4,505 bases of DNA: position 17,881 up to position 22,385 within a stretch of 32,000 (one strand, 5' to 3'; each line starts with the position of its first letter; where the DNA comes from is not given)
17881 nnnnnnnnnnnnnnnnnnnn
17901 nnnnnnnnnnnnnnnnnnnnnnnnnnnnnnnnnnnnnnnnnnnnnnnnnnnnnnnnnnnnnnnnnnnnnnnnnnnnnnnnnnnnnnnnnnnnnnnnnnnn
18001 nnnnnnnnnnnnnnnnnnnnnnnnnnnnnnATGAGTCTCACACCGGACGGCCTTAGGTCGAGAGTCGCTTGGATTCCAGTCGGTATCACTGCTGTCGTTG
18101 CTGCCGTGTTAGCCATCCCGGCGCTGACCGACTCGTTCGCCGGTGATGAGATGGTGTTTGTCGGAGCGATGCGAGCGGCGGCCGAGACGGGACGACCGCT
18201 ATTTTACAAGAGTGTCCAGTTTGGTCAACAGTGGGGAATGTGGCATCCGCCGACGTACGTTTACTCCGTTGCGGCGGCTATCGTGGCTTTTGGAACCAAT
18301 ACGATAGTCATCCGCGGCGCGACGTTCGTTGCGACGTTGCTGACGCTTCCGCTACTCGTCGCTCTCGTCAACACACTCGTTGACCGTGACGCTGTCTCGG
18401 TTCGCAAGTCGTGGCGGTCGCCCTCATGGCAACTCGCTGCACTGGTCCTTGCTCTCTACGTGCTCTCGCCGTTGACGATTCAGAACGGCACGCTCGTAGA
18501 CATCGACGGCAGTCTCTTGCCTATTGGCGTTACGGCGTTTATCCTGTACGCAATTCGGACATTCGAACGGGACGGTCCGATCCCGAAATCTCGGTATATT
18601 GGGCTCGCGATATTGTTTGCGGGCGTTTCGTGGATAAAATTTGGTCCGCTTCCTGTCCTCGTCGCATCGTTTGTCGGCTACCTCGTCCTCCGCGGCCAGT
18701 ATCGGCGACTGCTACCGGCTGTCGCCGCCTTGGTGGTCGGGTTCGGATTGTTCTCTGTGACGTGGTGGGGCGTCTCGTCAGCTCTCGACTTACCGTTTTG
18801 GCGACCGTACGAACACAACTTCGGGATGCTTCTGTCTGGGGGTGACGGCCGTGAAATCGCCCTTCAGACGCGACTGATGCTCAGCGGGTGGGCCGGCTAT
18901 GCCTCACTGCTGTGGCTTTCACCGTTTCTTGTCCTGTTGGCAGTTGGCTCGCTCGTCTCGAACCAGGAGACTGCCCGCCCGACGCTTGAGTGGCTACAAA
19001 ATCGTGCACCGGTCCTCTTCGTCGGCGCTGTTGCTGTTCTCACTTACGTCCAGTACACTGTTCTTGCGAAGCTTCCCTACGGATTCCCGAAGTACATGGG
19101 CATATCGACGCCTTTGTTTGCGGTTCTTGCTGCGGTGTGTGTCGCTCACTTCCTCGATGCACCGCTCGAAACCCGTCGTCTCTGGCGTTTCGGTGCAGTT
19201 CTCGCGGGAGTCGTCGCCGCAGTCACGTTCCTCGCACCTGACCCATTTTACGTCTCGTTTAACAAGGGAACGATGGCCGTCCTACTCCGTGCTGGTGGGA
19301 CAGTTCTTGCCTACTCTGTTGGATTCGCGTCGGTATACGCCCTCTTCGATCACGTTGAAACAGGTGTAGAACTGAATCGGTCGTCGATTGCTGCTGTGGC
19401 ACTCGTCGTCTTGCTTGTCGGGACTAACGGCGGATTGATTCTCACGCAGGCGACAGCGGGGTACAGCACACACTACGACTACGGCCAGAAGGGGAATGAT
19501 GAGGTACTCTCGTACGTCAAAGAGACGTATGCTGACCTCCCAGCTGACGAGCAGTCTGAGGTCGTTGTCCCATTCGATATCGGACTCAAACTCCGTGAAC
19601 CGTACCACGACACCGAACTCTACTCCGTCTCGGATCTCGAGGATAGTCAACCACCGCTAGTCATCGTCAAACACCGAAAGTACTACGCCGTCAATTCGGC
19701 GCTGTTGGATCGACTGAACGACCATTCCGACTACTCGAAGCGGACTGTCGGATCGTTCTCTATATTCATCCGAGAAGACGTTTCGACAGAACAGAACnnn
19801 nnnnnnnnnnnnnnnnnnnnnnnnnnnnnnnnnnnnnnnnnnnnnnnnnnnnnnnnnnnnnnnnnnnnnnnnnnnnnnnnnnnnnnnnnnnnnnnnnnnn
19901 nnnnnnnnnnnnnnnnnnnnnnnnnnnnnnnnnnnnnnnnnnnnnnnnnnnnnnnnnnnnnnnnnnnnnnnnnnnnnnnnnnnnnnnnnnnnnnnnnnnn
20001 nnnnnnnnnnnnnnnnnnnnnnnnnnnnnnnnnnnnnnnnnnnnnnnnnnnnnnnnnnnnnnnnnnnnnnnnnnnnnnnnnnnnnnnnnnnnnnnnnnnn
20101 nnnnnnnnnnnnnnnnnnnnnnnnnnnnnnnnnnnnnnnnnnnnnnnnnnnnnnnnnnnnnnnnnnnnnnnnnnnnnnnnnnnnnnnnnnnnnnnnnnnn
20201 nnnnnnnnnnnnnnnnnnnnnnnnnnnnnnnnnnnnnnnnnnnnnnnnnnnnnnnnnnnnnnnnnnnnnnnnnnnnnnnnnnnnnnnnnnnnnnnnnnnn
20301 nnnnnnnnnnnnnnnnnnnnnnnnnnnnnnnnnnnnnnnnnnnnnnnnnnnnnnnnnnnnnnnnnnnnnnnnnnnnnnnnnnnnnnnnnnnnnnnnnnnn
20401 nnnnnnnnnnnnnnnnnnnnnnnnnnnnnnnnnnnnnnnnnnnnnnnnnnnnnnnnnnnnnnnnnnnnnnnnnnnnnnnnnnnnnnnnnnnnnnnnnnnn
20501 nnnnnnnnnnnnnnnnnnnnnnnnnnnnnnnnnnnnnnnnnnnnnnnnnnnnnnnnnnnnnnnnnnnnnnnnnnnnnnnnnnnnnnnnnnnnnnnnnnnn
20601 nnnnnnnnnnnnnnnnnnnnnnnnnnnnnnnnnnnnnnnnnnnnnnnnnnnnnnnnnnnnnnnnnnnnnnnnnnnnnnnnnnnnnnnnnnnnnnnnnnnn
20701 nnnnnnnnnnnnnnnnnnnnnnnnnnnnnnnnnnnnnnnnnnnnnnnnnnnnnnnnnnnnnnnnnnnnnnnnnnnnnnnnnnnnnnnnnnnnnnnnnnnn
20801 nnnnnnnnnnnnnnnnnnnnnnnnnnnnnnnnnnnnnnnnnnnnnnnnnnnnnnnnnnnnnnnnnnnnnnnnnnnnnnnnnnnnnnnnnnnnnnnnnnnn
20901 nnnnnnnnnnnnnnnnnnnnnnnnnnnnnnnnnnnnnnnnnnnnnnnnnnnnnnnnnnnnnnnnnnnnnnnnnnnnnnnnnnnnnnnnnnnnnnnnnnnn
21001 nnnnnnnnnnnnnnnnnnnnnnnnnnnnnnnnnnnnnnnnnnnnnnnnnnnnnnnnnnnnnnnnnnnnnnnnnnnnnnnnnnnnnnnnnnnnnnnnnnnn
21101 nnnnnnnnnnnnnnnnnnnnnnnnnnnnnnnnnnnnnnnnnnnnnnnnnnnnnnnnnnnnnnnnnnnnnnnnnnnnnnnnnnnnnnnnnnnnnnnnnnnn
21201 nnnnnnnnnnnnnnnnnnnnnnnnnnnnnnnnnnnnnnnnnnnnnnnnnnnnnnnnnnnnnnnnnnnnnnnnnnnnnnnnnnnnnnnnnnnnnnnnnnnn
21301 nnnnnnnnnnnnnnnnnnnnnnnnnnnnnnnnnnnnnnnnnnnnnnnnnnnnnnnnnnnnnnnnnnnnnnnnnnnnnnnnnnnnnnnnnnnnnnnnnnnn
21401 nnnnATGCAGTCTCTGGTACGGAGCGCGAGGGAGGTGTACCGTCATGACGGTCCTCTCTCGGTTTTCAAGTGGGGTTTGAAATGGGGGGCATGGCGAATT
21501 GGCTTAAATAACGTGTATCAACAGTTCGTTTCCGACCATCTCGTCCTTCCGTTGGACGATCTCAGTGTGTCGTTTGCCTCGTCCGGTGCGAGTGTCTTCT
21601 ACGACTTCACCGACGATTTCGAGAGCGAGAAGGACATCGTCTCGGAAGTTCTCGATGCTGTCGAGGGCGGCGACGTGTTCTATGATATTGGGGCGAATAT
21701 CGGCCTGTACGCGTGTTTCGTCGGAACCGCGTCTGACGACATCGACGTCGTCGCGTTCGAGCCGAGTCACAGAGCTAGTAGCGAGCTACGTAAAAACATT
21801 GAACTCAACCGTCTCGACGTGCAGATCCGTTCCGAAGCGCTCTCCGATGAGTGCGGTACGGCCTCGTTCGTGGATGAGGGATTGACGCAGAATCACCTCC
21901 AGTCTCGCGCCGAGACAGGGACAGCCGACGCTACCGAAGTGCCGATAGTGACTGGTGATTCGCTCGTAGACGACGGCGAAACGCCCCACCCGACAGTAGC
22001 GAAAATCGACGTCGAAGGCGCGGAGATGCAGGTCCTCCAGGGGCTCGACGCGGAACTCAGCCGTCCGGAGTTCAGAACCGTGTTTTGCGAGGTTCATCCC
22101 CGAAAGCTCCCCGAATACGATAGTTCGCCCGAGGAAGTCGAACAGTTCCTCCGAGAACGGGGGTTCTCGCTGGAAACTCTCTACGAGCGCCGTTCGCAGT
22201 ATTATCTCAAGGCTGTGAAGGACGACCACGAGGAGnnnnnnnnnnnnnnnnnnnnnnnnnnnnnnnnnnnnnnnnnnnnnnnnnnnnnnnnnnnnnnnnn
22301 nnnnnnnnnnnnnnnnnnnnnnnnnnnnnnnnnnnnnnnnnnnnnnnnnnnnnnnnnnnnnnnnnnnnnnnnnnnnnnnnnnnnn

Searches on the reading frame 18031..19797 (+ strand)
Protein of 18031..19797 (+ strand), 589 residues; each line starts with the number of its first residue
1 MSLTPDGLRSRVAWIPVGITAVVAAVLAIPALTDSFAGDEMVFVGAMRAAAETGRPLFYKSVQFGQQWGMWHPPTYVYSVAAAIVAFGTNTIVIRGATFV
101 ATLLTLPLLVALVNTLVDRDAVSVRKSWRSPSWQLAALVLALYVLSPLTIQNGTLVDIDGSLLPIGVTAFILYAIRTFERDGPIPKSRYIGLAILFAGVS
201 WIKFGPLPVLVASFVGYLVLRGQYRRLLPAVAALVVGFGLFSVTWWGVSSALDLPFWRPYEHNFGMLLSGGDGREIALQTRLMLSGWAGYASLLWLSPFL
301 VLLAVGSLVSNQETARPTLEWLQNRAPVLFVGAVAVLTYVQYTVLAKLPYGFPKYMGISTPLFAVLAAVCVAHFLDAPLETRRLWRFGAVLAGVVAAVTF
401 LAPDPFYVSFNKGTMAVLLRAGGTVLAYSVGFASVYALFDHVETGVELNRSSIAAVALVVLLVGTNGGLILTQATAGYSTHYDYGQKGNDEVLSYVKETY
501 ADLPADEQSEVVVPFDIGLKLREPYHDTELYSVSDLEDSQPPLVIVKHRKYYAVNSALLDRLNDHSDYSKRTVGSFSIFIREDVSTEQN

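Call 3: search_protein_families(library=pfam, proteins=[window:18031-19797:+], max_evalue=0.01)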
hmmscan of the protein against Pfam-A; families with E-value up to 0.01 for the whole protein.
window:18031-19797:+ (589 aa): 0 families

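Call 4: search_protein_families(library=ncbifam, proteins=[window:18031-19797:+], max_evalue=0.01)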
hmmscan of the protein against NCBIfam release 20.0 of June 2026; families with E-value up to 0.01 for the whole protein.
window:18031-19797:+ (589 aa): 0 families

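Call 32: find_homologous_proteins(query=window:18031-19797:+, max_evalue=0.00001)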
Query window:18031-19797:+ (589 aa): 9 proteins with E <= 0.00001 among 8000 candidates.
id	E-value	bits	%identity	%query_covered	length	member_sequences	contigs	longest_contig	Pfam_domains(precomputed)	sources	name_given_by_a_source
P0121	0.0e+0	1255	96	100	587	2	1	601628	-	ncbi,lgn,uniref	ncbi:hypothetical protein [Halogeometricum borinquense]|uniref:hypothetical protein n=1 Tax=Halogeom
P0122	4.3e-248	843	69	94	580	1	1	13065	-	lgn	-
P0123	4.5e-122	427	41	95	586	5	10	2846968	-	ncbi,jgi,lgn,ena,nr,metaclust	ncbi:hypothetical protein HALDL1_11040 [Halobacterium sp. DL1]|jgi:hypothetical protein|nr:hypotheti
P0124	1.5e-108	382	38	95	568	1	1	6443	-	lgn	-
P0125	1.3e-107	379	39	93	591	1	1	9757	-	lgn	-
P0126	3.9e-104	367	41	98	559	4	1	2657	-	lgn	-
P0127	1.2e-101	359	38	97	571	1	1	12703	-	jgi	-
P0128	3.9e-100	354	39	96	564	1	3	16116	-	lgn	-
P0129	5.7e-96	340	37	98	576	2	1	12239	-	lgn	-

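Call 34: find_encoding_contigs(protein=P0123, flank=8000, max_places=1)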
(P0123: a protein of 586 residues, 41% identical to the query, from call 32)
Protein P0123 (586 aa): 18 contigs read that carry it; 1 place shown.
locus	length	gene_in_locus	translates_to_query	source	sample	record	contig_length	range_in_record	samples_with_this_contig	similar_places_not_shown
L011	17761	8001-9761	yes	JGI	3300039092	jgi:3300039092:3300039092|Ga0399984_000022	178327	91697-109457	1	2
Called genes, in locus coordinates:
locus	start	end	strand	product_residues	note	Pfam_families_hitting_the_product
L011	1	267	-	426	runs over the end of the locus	PF02737:3HCDH_N (weak), PF03721:UDPG_MGDP_dh_N, PF00984:UDPG_MGDP_dh, PF03720:UDPG_MGDP_dh_C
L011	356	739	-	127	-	-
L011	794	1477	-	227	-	PF00903:Glyoxalase (faint)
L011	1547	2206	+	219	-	-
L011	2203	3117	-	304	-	PF00535:Glycos_transf_2, PF12804:NTP_transf_3 (weak), PF13641:Glyco_tranf_2_3 (weak)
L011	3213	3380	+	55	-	-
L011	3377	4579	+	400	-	PF00483:NTP_transferase, PF01128:IspD (faint), PF12804:NTP_transf_3, PF00132:Hexapep (faint), PF24894:Hexapep_GlmU (faint), PF25084:LbH_EIF2B, PF25087:GMPPB_C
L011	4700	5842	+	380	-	PF13506:Glyco_transf_21, PF00535:Glycos_transf_2, PF13641:Glyco_tranf_2_3, PF13632:Glyco_trans_2_3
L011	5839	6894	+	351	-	PF13439:Glyco_transf_4, PF13477:Glyco_trans_4_2 (weak), PF13579:Glyco_trans_4_4, PF20706:GT4-conflict, PF00534:Glycos_transf_1, PF13692:Glyco_trans_1_4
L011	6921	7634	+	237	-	PF00535:Glycos_transf_2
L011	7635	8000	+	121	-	PF00892:EamA, PF10639:TMEM234 (weak)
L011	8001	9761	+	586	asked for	-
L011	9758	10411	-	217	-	PF13489:Methyltransf_23, PF13847:Methyltransf_31 (faint), PF08241:Methyltransf_11, PF08242:Methyltransf_12, PF13649:Methyltransf_25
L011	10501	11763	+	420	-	PF09594:GT87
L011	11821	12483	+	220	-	PF00535:Glycos_transf_2 (weak)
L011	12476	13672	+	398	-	PF13439:Glyco_transf_4, PF13579:Glyco_trans_4_4, PF20706:GT4-conflict, PF00534:Glycos_transf_1, PF13692:Glyco_trans_1_4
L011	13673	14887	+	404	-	PF13439:Glyco_transf_4, PF13579:Glyco_trans_4_4, PF20706:GT4-conflict, PF00534:Glycos_transf_1, PF13692:Glyco_trans_1_4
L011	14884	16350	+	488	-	PF01943:Polysacc_synt (weak), PF13440:Polysacc_synt_3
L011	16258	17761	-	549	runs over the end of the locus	PF02366:PMT, PF13231:PMT_2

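Call 35: find_encoding_contigs(protein=P0122, flank=8000, max_places=1)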
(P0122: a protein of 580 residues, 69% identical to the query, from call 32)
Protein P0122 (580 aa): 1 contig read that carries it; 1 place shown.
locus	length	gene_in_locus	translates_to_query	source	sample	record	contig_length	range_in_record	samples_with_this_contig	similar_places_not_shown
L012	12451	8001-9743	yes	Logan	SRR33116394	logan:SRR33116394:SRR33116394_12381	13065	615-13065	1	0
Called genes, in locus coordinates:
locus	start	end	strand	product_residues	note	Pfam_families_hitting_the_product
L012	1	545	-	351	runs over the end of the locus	PF01073:3Beta_HSD, PF01370:Epimerase, PF02719:Polysacc_synt_2, PF04321:RmlD_sub_bind, PF07993:NAD_binding_4, PF13460:NAD_binding_10 (faint), PF16363:GDP_Man_Dehyd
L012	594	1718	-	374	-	PF00106:adh_short (faint), PF01073:3Beta_HSD, PF01370:Epimerase, PF02719:Polysacc_synt_2 (faint), PF07993:NAD_binding_4 (faint), PF16363:GDP_Man_Dehyd, PF01370:Epimerase, PF16363:GDP_Man_Dehyd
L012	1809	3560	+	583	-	PF00535:Glycos_transf_2, PF03706:LPG_synthase_TM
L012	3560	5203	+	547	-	PF02366:PMT, PF13231:PMT_2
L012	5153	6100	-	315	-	PF01073:3Beta_HSD, PF01370:Epimerase, PF04321:RmlD_sub_bind, PF07993:NAD_binding_4 (faint), PF16363:GDP_Man_Dehyd, PF02719:Polysacc_synt_2 (weak)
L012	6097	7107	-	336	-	PF00483:NTP_transferase, PF01128:IspD (weak), PF12804:NTP_transf_3, PF24894:Hexapep_GlmU (faint)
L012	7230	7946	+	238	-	PF00535:Glycos_transf_2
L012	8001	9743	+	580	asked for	-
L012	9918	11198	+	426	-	PF09594:GT87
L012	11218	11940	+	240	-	PF13641:Glyco_tranf_2_3 (faint), PF00535:Glycos_transf_2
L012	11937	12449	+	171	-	?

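Call 51: predict_structure(alignment_id=A2)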
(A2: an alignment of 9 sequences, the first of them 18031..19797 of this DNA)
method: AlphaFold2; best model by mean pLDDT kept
length: 589 residues; sequences in the alignment: 9
mean_pLDDT: 76.4   pTM: 0.79
mean pLDDT of the five models: 76.4, 72.2, 70.3, 65.8, 65.2
residues with pLDDT >= 90: 148; 70-90: 266; 50-70: 107; < 50: 68
segments of 3 or more residues with pLDDT < 50: 1-3, 59-64, 66-71, 121-130, 265-276, 349-351, 477-485, 515-517, 523-527, 550-554, 585-589
pLDDT, mean of each block of 10 residues (from residue 1): 54 78 84 67 72 63 36 69 86 85 90 84 46 79 86 73 90 92 90 94 85 96 91 96 87 73 53 50 76 86 89 72 90 93 66 71 93 68 84 92 63 71 87 93 76 91 90 58 48 77 81 59 49 77 75 59 89 84 52
secondary structure, 60 per line:
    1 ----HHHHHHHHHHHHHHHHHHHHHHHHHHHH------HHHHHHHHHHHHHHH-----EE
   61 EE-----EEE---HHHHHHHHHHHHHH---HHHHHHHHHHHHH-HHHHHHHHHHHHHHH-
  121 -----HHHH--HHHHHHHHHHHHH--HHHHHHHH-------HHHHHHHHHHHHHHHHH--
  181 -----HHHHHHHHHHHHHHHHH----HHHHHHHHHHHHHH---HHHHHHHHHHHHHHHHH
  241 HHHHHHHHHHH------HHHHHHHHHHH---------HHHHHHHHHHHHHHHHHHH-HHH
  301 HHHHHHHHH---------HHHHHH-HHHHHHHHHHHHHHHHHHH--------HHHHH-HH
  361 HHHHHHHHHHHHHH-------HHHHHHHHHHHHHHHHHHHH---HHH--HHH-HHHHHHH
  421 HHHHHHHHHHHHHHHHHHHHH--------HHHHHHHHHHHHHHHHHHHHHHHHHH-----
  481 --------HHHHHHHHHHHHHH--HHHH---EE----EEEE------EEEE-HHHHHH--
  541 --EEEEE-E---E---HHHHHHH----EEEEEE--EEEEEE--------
elements in order: H5-32 H39-53 E59-62 E68-70 H74-87 H91-103 H105-119 H126-129 H132-144 H147-154 H162-178 H186-202 H207-220 H224-251 H258-268 H278-296 H298-309 H319-324 H326-344 H353-357 H359-374 H382-401 H414-441 H450-475 H489-502 H505-508 E518-521 E528-531 H533-538 E543-547 H557-563 E568-573 E576-581

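Call 56: fold_search(model_id=the predicted structure, library=pdb)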
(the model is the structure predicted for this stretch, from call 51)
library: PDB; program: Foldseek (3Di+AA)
matches with E <= 10: 265; with E <= 0.001: 8
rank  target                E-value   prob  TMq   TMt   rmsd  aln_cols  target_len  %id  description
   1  5f15                  1.1e-08  1.00  0.47  0.50   9.5       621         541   14  Crystal Structure of ArnT from Cupriavidus metallidurans bound to Undecaprenyl phosphate (released 2016-02-17)
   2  5ezm                  3.0e-08  1.00  0.48  0.52   9.0       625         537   15  Crystal Structure of ArnT from Cupriavidus metallidurans in the apo state (released 2016-02-17)
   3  8if8_B                7.1e-05  1.00  0.38  0.36  13.3       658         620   12  Arabinosyltransferase AftA (released 2023-05-31)
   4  7e9s_A                1.2e-04  1.00  0.40  0.29  16.5       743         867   11  Archaeal oligosaccharyltransferase AglB from Archaeoglobus fulgidus in complex with an inhibitory peptide and a dolich (released 2021-09-08)
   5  8if8_C                2.5e-04  1.00  0.37  0.36  13.7       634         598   12  Arabinosyltransferase AftA (released 2023-05-31)
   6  3wak                  6.9e-04  1.00  0.40  0.29  14.3       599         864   11  Crystal structure of the Archaeoglobus fulgidus oligosaccharyltransferase (O29867_ARCFU) in the apo form (released 2013-10-30)
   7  5gmy_A                8.8e-04  1.00  0.33  0.24  16.1       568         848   12  Crystal structure of the Archaeoglobus fulgidus oligosaccharyltransferase (O29867_ARCFU) tethered with an acceptor pep (released 2017-02-01)
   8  3waj                  9.2e-04  1.00  0.40  0.31  12.5       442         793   12  Crystal structure of the Archaeoglobus fulgidus oligosaccharyltransferase (O29867_ARCFU) complex with Zn and sulfate (released 2013-10-30)
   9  9n9j_I                1.2e-03  1.00  0.40  0.35  18.9       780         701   10  Structure of a GRP94 folding intermediate engaged with a CCDC134- and FKBP11-bound secretory translocon (released 2025-11-19)
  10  9dlf_C                2.7e-03  1.00  0.39  0.37   6.5       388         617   17  Arabinosyltransferase AftB in complex with Fab_B3 (released 2025-06-25)
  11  8pn9_A                2.7e-03  1.00  0.42  0.39  14.5       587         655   11  Structure of human oligosaccharyltransferase OST-A complex bound to NGI-1 (released 2024-05-08)
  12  7zlg_A                7.6e-03  1.00  0.38  0.35  18.2       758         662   10  Cryo-EM structure of C-mannosyltransferase CeDPY19, in complex with acceptor peptide and bound to CMT2-Fab and anti-Fa (released 2023-01-11)
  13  7bvf_B                8.6e-03  1.00  0.46  0.28   9.7       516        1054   14  Cryo-EM structure of Mycobacterium tuberculosis arabinosyltransferase EmbA-EmbB-AcpM2 in complex with ethambutol (released 2020-04-29)
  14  6ftg_5                8.6e-03  1.00  0.39  0.36  16.7       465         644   13  Subtomogram average of OST-containing ribosome-translocon complexes from canine rough microsomal membranes (released 2018-03-21)
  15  8b6l_I                8.6e-03  1.00  0.46  0.40  14.3       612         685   11  Subtomogram average of the human Sec61-TRAP-OSTA-translocon (released 2022-12-07)
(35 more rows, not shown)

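Call 68: search_protein_families(library=pfam, proteins=[L011:7635-7997:+], max_evalue=1)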
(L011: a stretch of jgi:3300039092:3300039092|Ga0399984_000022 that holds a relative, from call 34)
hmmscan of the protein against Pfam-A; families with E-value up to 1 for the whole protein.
L011:7635-7997:+ (121 aa): 3 families
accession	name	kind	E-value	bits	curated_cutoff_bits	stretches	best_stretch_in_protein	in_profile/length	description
PF00892.27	EamA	-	4.8e-09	37.1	28.2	1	46-116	63-134/135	EamA-like transporter family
PF10639.15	TMEM234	-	1.7e-05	25.3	30.1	1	9-115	2-112/113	Putative transmembrane family 234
PF00893.25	Multi_Drug_Res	-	0.0047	17.9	23.7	1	53-107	37-92/93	Small Multidrug Resistance protein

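Call 74: find_encoding_contigs(protein=P0128, flank=7000, max_places=1)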
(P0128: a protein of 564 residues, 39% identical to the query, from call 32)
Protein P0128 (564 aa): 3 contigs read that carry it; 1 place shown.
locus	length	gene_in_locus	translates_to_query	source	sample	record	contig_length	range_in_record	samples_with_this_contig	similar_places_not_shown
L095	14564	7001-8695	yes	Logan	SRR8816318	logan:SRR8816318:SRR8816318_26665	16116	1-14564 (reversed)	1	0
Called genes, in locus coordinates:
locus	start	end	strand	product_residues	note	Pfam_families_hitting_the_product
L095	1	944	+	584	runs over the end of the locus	PF00535:Glycos_transf_2, PF13641:Glyco_tranf_2_3, PF03706:LPG_synthase_TM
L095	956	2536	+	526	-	PF02366:PMT, PF13231:PMT_2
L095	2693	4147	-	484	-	PF01943:Polysacc_synt, PF13440:Polysacc_synt_3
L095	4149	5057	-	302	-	PF01663:Phosphodiest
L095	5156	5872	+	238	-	PF00535:Glycos_transf_2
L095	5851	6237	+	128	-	PF00892:EamA, PF10639:TMEM234 (weak)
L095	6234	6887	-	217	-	PF13489:Methyltransf_23, PF13847:Methyltransf_31 (weak), PF08241:Methyltransf_11, PF08242:Methyltransf_12, PF13649:Methyltransf_25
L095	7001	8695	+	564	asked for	-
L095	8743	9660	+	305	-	PF00535:Glycos_transf_2, PF13641:Glyco_tranf_2_3, PF13632:Glyco_trans_2_3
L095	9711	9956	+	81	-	PF00884:Sulfatase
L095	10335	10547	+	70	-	-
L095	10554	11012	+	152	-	-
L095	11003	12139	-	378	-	PF13439:Glyco_transf_4 (weak), PF13579:Glyco_trans_4_4 (weak), PF00534:Glycos_transf_1, PF13692:Glyco_trans_1_4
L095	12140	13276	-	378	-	PF00534:Glycos_transf_1, PF13692:Glyco_trans_1_4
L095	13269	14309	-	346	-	PF13439:Glyco_transf_4, PF13477:Glyco_trans_4_2 (faint), PF13579:Glyco_trans_4_4, PF20706:GT4-conflict, PF00534:Glycos_transf_1, PF13692:Glyco_trans_1_4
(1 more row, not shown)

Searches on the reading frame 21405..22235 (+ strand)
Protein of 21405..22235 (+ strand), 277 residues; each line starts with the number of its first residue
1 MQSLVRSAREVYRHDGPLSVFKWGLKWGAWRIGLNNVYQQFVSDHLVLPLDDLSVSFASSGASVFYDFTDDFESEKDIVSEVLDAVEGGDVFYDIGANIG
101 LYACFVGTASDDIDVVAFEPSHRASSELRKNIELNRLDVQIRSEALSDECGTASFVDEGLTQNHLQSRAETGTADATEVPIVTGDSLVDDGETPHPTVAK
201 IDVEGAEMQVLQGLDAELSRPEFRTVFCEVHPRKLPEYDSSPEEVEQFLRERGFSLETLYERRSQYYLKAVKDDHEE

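Call 3: search_protein_families(library=pfam, proteins=[window:21405-22235:+], max_evalue=0.01)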
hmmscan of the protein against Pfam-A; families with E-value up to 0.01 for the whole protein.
window:21405-22235:+ (277 aa): 4 families
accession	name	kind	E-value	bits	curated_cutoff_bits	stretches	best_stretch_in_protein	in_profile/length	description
PF05050.19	Methyltransf_21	-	2.1e-19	70.7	22.7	1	94-255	1-172/173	Methyltransferase FkbM domain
PF02475.24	TRM5-TYW2_MTfase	-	0.002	18.5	28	1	82-142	30-90/164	TRM5/TYW2 methyltransferase domain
PF05575.17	V_cholerae_RfbT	-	0.0026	17.6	27.9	1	91-212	82-208/286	Vibrio cholerae RfbT protein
PF05175.20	MTS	-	0.0054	16.8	23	0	84-150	28-94/170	Methyltransferase small domain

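Call 23: search_protein_families(library=ncbifam, proteins=[window:21405-22235:+], max_evalue=0.00001)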
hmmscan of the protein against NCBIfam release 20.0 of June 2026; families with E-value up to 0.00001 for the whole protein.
window:21405-22235:+ (277 aa): 1 family
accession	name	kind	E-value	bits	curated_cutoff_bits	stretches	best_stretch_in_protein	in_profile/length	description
TIGR01444.1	fkbM_fam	subfamily_domain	3.4e-29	102.1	37.7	1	91-231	1-143/143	FkbM family methyltransferase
